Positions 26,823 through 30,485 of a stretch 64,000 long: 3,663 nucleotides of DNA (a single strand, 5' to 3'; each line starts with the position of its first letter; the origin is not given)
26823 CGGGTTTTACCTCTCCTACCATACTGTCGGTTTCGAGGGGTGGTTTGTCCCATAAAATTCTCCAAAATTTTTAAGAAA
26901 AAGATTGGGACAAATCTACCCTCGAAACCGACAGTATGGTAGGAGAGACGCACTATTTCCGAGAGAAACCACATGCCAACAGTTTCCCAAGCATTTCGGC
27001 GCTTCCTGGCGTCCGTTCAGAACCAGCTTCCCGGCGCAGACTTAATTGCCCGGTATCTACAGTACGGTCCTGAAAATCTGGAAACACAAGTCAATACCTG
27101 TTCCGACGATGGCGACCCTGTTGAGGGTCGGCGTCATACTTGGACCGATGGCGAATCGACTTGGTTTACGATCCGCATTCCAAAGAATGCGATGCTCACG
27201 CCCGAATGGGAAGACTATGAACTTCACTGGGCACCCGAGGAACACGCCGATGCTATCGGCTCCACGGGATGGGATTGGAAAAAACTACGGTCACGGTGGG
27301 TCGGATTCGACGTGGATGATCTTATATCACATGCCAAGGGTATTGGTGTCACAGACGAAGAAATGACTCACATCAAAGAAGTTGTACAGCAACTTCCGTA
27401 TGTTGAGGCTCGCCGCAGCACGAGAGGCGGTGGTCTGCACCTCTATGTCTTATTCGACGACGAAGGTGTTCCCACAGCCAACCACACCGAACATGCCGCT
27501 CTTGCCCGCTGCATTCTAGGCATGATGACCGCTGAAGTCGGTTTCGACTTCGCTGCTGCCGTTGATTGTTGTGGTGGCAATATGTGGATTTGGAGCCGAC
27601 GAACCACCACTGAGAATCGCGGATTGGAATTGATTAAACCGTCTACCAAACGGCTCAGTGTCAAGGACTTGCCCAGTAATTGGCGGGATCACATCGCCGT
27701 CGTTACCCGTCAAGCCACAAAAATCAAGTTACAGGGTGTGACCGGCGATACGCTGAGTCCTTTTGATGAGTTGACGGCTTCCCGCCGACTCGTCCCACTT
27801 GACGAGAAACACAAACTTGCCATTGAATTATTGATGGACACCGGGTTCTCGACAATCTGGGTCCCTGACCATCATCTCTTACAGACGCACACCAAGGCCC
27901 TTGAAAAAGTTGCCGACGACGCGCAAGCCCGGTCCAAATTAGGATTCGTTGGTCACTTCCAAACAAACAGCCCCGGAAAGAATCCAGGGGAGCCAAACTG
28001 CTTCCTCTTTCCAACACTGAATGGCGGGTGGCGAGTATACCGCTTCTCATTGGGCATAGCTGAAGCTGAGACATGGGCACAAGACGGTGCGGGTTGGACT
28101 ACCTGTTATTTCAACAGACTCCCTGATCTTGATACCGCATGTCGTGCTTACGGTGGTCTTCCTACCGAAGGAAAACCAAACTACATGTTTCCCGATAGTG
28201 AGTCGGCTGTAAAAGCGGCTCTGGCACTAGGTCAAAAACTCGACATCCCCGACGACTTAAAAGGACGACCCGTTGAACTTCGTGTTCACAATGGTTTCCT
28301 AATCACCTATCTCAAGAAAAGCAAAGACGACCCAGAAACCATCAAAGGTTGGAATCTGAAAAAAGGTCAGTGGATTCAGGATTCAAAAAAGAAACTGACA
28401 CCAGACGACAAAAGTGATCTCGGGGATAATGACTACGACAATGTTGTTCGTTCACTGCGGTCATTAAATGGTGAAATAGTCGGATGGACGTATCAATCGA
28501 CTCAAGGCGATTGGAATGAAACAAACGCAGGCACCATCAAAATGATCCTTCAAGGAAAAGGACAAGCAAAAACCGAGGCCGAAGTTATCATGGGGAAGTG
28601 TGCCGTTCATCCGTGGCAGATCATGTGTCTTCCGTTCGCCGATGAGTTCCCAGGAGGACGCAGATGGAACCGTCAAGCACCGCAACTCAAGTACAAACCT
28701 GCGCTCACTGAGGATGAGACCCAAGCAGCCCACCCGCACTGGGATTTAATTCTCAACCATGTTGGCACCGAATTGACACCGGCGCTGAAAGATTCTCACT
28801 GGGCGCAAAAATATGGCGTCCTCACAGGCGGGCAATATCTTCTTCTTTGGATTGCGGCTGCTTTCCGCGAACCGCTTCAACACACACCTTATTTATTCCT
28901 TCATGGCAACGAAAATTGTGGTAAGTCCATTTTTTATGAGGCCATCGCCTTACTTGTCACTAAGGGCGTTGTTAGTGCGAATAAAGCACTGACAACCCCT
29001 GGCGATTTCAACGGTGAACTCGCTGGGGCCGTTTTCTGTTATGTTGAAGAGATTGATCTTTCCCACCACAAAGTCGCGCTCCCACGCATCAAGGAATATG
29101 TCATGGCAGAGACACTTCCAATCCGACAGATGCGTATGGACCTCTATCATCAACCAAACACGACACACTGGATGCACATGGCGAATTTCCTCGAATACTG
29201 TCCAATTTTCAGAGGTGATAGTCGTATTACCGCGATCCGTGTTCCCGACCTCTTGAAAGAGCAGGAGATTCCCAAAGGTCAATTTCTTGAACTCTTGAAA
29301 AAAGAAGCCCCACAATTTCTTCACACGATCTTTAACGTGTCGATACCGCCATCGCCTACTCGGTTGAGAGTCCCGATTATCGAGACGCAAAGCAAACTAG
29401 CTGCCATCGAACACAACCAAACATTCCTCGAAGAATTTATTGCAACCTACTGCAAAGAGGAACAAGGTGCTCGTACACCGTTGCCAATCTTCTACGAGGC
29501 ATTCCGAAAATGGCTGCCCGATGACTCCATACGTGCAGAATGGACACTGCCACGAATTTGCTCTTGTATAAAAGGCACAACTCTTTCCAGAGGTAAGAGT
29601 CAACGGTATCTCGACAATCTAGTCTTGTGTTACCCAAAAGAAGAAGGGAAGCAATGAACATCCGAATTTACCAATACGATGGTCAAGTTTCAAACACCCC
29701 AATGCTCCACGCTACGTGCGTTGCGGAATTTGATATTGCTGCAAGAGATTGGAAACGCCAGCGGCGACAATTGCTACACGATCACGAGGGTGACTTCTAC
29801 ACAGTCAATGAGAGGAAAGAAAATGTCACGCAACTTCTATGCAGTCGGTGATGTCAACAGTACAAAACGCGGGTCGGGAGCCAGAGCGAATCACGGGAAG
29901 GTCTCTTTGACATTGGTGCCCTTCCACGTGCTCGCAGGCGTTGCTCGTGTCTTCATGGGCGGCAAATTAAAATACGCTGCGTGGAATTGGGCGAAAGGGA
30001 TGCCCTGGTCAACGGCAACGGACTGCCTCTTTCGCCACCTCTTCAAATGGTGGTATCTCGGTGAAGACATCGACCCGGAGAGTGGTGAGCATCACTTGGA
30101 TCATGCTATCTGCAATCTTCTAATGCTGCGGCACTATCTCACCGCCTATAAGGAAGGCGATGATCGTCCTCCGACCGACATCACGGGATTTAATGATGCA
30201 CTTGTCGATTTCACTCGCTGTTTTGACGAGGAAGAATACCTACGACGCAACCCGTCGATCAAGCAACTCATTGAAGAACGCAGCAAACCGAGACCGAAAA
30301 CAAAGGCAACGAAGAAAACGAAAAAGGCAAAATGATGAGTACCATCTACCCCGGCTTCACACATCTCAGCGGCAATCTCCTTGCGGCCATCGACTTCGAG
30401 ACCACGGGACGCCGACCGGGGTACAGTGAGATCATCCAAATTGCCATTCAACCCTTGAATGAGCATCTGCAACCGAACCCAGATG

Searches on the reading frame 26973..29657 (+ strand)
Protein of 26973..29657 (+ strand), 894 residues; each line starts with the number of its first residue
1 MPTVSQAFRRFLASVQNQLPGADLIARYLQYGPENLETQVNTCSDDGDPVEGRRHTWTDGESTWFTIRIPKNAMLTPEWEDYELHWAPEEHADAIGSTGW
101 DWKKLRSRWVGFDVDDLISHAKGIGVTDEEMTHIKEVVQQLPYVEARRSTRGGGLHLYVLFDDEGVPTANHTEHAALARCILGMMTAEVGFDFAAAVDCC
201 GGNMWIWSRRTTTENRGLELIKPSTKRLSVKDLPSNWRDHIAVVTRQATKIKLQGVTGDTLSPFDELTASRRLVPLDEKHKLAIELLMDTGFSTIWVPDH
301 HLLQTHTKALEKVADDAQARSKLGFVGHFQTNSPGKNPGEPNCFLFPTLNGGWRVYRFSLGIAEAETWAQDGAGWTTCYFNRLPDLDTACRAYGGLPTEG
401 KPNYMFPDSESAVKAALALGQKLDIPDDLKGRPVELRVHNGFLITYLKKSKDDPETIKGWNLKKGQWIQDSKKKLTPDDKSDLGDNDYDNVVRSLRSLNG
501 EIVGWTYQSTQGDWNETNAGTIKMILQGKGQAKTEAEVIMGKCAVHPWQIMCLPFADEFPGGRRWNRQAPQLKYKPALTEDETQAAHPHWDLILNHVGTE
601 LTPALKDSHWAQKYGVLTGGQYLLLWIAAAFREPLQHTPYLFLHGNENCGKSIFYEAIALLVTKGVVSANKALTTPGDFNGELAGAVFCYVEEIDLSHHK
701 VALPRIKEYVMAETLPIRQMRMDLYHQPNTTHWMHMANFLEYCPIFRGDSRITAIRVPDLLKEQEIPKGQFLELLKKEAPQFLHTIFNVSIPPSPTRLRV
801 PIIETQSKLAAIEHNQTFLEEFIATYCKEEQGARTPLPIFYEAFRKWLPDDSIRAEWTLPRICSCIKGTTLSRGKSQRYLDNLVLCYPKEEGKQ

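Call 11: search_protein_families(library=pfam, proteins=[window:26973-29657:+], max_evalue=0.01)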
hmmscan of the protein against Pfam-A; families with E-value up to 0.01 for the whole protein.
window:26973-29657:+ (894 aa): 1 family
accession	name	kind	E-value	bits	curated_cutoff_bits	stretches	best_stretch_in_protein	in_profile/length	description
PF19263.5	DUF5906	-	1e-09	39.4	27.6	1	643-740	1-103/114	Family of unknown function (DUF5906)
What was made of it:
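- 26973..29657 (+): Primase-helicase gene (894 aa; C-terminal D5/P4-type SF3 helicase region), first gene of the short rightward operon (26973-31713). DUF5906 E 1e-9 (call 11).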

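Call 12: search_protein_families(library=phrogs, proteins=[window:26973-29657:+], max_evalue=0.001)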
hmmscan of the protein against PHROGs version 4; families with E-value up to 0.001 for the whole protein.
window:26973-29657:+ (894 aa): 2 families
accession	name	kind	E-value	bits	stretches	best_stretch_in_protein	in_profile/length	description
phrog_1156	-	DNA, RNA and nucleotide metabolism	5.8e-12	46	1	621-863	540-797/855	DNA primase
phrog_1829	-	DNA, RNA and nucleotide metabolism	4.7e-09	35.9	1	639-851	505-718/772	DNA primase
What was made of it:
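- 26973..29657 (+): PHROG DNA primase (call 12).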

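Call 13: find_related_loci(query=window:26973-29657:+, collection=viral_contigs, flank=5000)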
Query window:26973-29657:+ (894 aa) in viral_contigs; peptide patterns used: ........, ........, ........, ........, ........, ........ (x = any residue, [..] = any of these).
35 stretches matched a pattern; 35 encode a relative of the query (tblastn E <= 1e-3); 35 distinct loci.
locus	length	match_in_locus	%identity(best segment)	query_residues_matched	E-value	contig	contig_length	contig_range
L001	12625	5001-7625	50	1-870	0e+0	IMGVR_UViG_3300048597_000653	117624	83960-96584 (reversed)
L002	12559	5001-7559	47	1-857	0e+0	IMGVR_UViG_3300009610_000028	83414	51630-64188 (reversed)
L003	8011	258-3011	45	4-894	0e+0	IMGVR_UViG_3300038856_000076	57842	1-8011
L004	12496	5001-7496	44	1-848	0e+0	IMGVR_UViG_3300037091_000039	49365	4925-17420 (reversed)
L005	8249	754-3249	44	1-848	0e+0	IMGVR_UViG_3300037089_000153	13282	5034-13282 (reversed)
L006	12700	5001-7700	43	3-884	0e+0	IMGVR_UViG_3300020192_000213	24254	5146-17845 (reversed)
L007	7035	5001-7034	48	1-689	0e+0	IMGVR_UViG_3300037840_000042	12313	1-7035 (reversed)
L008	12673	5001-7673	41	1-890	0e+0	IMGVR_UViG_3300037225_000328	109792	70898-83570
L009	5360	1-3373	42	36-866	0e+0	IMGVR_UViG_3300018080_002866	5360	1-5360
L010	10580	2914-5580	40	2-886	0e+0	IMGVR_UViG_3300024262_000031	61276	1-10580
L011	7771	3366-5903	42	1-862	0e+0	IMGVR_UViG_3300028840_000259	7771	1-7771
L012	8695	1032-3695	47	1-883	0e+0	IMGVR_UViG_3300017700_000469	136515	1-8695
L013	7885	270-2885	39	1-884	0e+0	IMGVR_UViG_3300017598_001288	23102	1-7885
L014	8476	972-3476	40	2-850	0e+0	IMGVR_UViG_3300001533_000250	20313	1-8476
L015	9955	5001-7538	39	1-862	0e+0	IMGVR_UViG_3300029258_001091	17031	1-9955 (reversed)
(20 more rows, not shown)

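Call 14: search_dna_similar(query=window:26973-29657:+, collection=phages, mode=protein)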
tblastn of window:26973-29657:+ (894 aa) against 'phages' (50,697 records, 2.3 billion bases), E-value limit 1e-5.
Records with a match: 6; places in all: 6; records where one place covers at least 80% of the query: 0.
Best place of each record, by identity: <60% 6.
By first word of the organism name: Burkholderia 2; Serratia 2; Pseudomonas 2.
By host as written in the record: Burkholderia cenocepacia C6433 2; Serratia sp. ATCC 39006 2; Pseudomonas sp. 2.
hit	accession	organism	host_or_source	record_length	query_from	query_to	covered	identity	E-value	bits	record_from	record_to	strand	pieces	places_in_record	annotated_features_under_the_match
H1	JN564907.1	Burkholderia phage vB_BceS_AH2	Burkholderia cenocepacia C6433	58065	604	751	17%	27.2%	2e-6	58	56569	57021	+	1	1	primase-polymerase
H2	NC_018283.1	Burkholderia phage vB_BceS_AH2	Burkholderia cenocepacia C6433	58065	604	751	17%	27.2%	2e-6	58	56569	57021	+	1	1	DNA primase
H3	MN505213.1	Serratia phage JS26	Serratia sp. ATCC 39006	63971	620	751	15%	27.4%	1e-6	59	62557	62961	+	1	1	hypothetical protein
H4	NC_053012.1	Serratia phage JS26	Serratia sp. ATCC 39006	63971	620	751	15%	27.4%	1e-6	59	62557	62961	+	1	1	DNA primase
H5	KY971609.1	Pseudomonas phage PspYZU01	Pseudomonas sp.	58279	621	745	14%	28.9%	4e-7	60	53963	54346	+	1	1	primase-polymerase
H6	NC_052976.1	Pseudomonas phage PspYZU01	Pseudomonas sp.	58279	621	745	14%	28.9%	4e-7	60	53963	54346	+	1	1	DNA helicase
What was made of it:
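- Tried and rejected: The closest cultured phages match only 14-17% of the primase at 27-29% identity (call 14).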

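Call 24: find_related_loci(query=window:26973-29657:+, collection=metagenome_contigs, flank=3000)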
Query window:26973-29657:+ (894 aa) in metagenome_contigs; peptide patterns used: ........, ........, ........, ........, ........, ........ (x = any residue, [..] = any of these).
67 stretches matched a pattern; 52 encode a relative of the query (tblastn E <= 1e-3); 52 distinct loci.
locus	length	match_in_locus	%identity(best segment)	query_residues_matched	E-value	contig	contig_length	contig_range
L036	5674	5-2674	65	1-890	0e+0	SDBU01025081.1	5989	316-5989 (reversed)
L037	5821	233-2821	64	1-863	0e+0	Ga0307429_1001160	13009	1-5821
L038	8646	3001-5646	47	1-884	0e+0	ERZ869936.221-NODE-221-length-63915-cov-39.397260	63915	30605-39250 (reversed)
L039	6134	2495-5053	47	1-857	0e+0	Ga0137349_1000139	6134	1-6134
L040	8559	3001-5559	47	1-857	0e+0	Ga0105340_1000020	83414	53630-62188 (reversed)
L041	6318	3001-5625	46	2-885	0e+0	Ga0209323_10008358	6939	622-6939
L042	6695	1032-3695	47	1-883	0e+0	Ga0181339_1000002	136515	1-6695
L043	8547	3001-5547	44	1-852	0e+0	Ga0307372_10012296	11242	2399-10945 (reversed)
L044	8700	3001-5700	43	3-884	0e+0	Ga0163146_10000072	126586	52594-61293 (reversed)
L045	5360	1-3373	42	36-866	0e+0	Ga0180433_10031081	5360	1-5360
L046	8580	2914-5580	40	2-886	0e+0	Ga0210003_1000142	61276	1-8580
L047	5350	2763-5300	42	1-862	0e+0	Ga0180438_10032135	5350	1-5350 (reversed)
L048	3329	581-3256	40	3-893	0e+0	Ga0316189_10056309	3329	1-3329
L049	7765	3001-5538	39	1-862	0e+0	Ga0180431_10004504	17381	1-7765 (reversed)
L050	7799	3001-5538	39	1-862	0e+0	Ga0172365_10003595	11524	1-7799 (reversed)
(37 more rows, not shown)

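Call 39: find_homologous_proteins(query=window:26973-29657:+, max_evalue=1e-50)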
Query window:26973-29657:+ (894 aa): 941 proteins with E <= 1e-50 among 8000 candidates; the best 120 are listed.
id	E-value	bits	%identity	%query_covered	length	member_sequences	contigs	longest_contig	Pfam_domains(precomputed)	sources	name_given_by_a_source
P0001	0.0e+0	2105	98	100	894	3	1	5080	PF19263.6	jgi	-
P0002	0.0e+0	1418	66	99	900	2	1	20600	PF19263.6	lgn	-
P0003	0.0e+0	1418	65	100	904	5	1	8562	PF19263.6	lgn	-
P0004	0.0e+0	1413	66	100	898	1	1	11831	PF19263.6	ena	-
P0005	0.0e+0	1403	65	100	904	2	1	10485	PF19263.6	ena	-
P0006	0.0e+0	1403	65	99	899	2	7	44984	PF19263.6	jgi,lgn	-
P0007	0.0e+0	1400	64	100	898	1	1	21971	PF19263.6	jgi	jgi:hypothetical protein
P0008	0.0e+0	1399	65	100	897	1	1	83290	PF19263.6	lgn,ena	-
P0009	0.0e+0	1398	65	99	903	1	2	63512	PF19263.6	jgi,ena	-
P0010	0.0e+0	1396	65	99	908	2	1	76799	PF19263.6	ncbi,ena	-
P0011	0.0e+0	1389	64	99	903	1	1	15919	PF19263.6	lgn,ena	-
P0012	0.0e+0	1385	65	100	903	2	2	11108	PF19263.6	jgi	-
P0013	0.0e+0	1382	64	99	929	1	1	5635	PF19263.6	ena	-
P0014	0.0e+0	1382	63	61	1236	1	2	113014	PF19263.6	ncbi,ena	-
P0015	0.0e+0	1377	60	61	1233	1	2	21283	PF19263.6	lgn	-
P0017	0.0e+0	1369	63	99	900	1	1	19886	PF19263.6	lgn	-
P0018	0.0e+0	1366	63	99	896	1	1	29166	PF19263.6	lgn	-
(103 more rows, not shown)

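Call 40: find_encoding_contigs(protein=P0001, flank=3000, max_places=3)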
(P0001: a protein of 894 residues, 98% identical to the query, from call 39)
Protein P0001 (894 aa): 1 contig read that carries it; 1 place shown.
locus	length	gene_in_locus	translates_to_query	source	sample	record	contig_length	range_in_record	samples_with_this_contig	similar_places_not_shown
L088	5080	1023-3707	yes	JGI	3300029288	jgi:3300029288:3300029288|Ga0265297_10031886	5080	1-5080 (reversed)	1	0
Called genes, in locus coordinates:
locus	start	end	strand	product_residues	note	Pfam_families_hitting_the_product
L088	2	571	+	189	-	?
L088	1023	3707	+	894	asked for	PF19263:DUF5906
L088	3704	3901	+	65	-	-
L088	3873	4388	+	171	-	PF18909:dGTP_diPhyd_N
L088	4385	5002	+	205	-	PF00929:RNase_T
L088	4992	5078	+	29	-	?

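Call 41: find_encoding_contigs(protein=P0002, flank=3000, max_places=2)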
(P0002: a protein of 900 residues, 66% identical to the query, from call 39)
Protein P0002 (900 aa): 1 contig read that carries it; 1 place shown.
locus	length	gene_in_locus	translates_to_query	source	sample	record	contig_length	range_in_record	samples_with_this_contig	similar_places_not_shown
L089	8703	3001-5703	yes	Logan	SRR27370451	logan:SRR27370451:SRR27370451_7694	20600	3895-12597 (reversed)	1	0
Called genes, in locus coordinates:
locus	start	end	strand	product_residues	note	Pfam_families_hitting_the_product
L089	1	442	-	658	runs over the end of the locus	PF00271:Helicase_C (faint)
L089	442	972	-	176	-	-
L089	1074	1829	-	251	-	-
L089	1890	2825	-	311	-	PF02195:ParB_N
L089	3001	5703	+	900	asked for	PF19263:DUF5906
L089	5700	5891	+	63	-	-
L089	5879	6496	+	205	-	PF21448:DNMK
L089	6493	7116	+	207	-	PF00929:RNase_T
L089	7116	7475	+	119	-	-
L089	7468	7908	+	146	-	-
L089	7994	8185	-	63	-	-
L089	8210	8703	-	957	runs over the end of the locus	-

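Call 42: find_encoding_contigs(protein=P0006, flank=3000, max_places=2)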
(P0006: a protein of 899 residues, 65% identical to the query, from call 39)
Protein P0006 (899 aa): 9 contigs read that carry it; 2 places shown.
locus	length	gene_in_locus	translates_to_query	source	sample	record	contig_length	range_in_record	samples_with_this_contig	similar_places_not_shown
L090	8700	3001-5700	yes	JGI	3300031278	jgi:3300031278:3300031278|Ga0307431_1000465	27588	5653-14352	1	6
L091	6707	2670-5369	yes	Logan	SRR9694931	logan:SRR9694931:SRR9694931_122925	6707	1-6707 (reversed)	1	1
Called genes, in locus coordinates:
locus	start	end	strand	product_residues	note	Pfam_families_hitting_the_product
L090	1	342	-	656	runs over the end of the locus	PF00271:Helicase_C (weak)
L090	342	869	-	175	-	-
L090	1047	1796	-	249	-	-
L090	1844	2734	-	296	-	PF02195:ParB_N (weak)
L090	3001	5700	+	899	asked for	PF19263:DUF5906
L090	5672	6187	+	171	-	PF18909:dGTP_diPhyd_N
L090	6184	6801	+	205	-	PF00929:RNase_T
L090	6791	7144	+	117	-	-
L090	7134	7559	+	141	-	-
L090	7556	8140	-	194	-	PF01145:Band_7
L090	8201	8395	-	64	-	-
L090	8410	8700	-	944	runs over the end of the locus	-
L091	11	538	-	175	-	-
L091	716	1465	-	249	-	-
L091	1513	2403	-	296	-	PF02195:ParB_N (weak)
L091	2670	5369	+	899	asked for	PF19263:DUF5906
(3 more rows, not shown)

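Call 43: find_encoding_contigs(protein=P0008, flank=3000, max_places=2)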
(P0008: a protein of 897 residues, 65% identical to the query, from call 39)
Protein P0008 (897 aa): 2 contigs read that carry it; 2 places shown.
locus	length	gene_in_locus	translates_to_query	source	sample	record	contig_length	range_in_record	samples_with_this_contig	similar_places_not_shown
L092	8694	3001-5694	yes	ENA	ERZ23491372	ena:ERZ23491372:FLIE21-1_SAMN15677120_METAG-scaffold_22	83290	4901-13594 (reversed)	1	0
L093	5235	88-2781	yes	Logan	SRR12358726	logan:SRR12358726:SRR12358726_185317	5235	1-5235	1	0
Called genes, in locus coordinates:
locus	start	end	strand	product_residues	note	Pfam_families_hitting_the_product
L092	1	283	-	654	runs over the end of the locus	-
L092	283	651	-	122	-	-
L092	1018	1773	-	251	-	-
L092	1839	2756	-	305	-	PF02195:ParB_N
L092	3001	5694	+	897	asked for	PF19263:DUF5906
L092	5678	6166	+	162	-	PF18909:dGTP_diPhyd_N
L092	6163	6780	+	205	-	PF00929:RNase_T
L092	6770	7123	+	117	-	-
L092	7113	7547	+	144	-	-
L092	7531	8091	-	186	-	PF01145:Band_7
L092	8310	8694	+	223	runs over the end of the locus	-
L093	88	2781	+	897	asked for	PF19263:DUF5906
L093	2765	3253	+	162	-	PF18909:dGTP_diPhyd_N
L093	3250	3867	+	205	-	PF00929:RNase_T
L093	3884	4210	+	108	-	-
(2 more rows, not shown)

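Call 51: search_solved_structures(query=window:26973-29657:+, max_evalue=0.01)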
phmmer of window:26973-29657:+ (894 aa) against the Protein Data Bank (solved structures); distinct sequences matched with E-value up to 0.01: 0.
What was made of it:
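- On SF3-helicase viral core origin (SV40 / papillomavirus type): No DNA-binding domain is recognisable by sequence (calls 11, 51).
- Checked: A 'prim-pol' N-terminal domain was not verified: there is no Pfam or PDB sequence hit for residues 1-600 (calls 11, 51).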

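Call 62: search_protein_families(library=ncbifam, proteins=[window:26973-29657:+], max_evalue=0.01)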
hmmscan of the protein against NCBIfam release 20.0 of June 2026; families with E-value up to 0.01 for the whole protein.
window:26973-29657:+ (894 aa): 1 family
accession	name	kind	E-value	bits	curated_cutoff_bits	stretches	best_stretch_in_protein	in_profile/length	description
TIGR01613.1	primase_Cterm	subfamily_domain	2.7e-07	29.7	108.7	1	621-850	59-293/304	phage/plasmid primase, P4 family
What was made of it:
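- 26973..29657 (+): TIGR01613 E 2.7e-7, below its cut-off (call 62).
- Checked: ORF 26973-29657 (+) matches DUF5906 and PHROG 'DNA primase', and it matches the P4-family primase C-terminal model below that model's cut-off (calls 11, 12, 62).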

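Call 84: find_encoding_contigs(protein=P0004, flank=1500, max_places=1)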
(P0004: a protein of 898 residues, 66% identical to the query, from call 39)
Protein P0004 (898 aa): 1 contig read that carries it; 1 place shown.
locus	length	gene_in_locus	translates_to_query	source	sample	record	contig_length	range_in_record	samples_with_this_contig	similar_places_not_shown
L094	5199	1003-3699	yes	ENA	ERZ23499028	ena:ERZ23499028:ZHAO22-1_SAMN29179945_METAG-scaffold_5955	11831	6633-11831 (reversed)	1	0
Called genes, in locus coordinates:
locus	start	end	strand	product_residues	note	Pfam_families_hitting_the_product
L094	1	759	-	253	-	?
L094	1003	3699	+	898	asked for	PF19263:DUF5906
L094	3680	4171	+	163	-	PF18909:dGTP_diPhyd_N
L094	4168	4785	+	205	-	PF00929:RNase_T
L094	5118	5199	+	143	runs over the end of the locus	-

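Call 85: find_encoding_contigs(protein=P0007, flank=1500, max_places=1)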
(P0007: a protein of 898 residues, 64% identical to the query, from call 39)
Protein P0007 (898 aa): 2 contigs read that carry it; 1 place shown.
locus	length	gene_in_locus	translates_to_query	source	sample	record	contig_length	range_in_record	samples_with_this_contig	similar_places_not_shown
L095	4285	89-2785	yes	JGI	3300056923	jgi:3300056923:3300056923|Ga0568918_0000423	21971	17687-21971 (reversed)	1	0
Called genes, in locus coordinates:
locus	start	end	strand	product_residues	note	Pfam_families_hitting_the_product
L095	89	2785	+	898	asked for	PF19263:DUF5906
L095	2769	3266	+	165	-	PF18909:dGTP_diPhyd_N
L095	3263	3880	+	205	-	PF00929:RNase_T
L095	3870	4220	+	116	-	-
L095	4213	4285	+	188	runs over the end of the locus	-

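Call 86: find_encoding_contigs(protein=P0009, flank=1500, max_places=1)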
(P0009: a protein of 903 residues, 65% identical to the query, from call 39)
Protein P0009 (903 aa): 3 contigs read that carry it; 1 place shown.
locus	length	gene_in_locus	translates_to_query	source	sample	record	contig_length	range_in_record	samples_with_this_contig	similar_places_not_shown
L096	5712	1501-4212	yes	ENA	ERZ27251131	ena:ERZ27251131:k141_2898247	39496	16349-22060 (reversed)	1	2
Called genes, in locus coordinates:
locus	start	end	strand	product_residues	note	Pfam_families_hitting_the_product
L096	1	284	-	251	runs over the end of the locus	-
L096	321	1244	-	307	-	PF02195:ParB_N (weak)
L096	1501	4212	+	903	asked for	PF19263:DUF5906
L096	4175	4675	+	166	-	PF18909:dGTP_diPhyd_N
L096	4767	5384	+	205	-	PF00929:RNase_T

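Call 87: find_encoding_contigs(protein=P0010, flank=1500, max_places=1)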
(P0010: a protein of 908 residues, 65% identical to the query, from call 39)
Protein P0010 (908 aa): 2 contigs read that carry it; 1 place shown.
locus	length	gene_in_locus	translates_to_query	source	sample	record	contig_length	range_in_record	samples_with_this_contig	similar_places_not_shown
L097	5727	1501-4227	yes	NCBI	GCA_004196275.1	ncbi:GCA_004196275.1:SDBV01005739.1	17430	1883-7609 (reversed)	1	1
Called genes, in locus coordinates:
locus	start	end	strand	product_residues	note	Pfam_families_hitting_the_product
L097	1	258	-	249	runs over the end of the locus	-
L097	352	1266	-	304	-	PF02195:ParB_N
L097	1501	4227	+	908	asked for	PF19263:DUF5906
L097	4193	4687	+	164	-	PF18909:dGTP_diPhyd_N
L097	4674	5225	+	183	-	PF13392:HNH_3 (faint)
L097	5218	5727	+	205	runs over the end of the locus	PF00929:RNase_T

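Call 88: find_encoding_contigs(protein=P0017, flank=1500, max_places=1)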
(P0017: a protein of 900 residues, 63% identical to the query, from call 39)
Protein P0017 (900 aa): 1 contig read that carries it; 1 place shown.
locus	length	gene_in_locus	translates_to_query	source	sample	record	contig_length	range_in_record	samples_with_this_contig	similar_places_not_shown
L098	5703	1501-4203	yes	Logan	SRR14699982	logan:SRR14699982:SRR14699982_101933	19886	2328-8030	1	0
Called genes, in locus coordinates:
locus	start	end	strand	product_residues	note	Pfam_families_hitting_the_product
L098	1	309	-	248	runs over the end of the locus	-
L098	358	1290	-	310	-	PF02195:ParB_N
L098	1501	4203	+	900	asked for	PF19263:DUF5906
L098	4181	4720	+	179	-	PF18909:dGTP_diPhyd_N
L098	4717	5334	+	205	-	PF00929:RNase_T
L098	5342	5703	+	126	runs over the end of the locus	-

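Call 89: find_encoding_contigs(protein=P0018, flank=1500, max_places=1)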
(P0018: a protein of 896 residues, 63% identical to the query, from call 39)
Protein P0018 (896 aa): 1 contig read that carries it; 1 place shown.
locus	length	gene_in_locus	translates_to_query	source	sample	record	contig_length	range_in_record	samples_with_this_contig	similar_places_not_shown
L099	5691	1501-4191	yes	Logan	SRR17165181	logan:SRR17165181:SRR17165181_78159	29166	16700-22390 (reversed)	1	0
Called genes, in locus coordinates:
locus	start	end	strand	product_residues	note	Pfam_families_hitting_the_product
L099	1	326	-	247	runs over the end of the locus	-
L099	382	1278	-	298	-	PF02195:ParB_N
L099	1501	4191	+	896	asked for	PF19263:DUF5906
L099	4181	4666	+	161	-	PF18909:dGTP_diPhyd_N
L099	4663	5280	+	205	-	PF00929:RNase_T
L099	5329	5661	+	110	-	-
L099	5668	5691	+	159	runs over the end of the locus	-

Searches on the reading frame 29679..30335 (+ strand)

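Call 11: search_protein_families(library=pfam, proteins=[window:29679-30335:+], max_evalue=0.01)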
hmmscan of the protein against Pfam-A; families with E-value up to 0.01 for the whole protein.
window:29679-30335:+ (218 aa): 1 family
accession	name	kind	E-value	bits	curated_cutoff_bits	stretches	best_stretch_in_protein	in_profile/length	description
PF18909.5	dGTP_diPhyd_N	-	3.2e-28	98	27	1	65-163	2-99/99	dATP/dGTP diphosphohydrolase, N-terminal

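Call 12: search_protein_families(library=phrogs, proteins=[window:29679-30335:+], max_evalue=0.001)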
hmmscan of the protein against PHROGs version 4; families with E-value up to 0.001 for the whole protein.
window:29679-30335:+ (218 aa): 10 families
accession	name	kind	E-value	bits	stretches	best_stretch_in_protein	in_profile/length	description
phrog_2252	-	lysis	2.8e-34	120.2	1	56-216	94-240/285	endolysin; inhibits RNA polymerase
phrog_801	-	DNA, RNA and nucleotide metabolism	3.8e-33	116.8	1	57-166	90-199/476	dATP / dGTP pyrophosphohydrolase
phrog_11257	-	unknown function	4.1e-24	86.7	1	65-168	11-113/200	-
phrog_37590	-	unknown function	9.6e-22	78.5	1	60-164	38-153/341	-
phrog_16254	-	unknown function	8e-13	49.5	1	65-176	17-129/377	-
phrog_5332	-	unknown function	4.1e-12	47.1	1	45-163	97-210/215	-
phrog_19680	-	unknown function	4.5e-11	44.2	1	61-152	84-178/188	-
phrog_18716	-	unknown function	4.9e-09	37.4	1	63-149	10-92/114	-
phrog_5033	-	lysis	1.9e-08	35.4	1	35-149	46-163/178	endolysin; inhibits RNA polymerase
phrog_31336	-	unknown function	0.00093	19.2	0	58-149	256-339/359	-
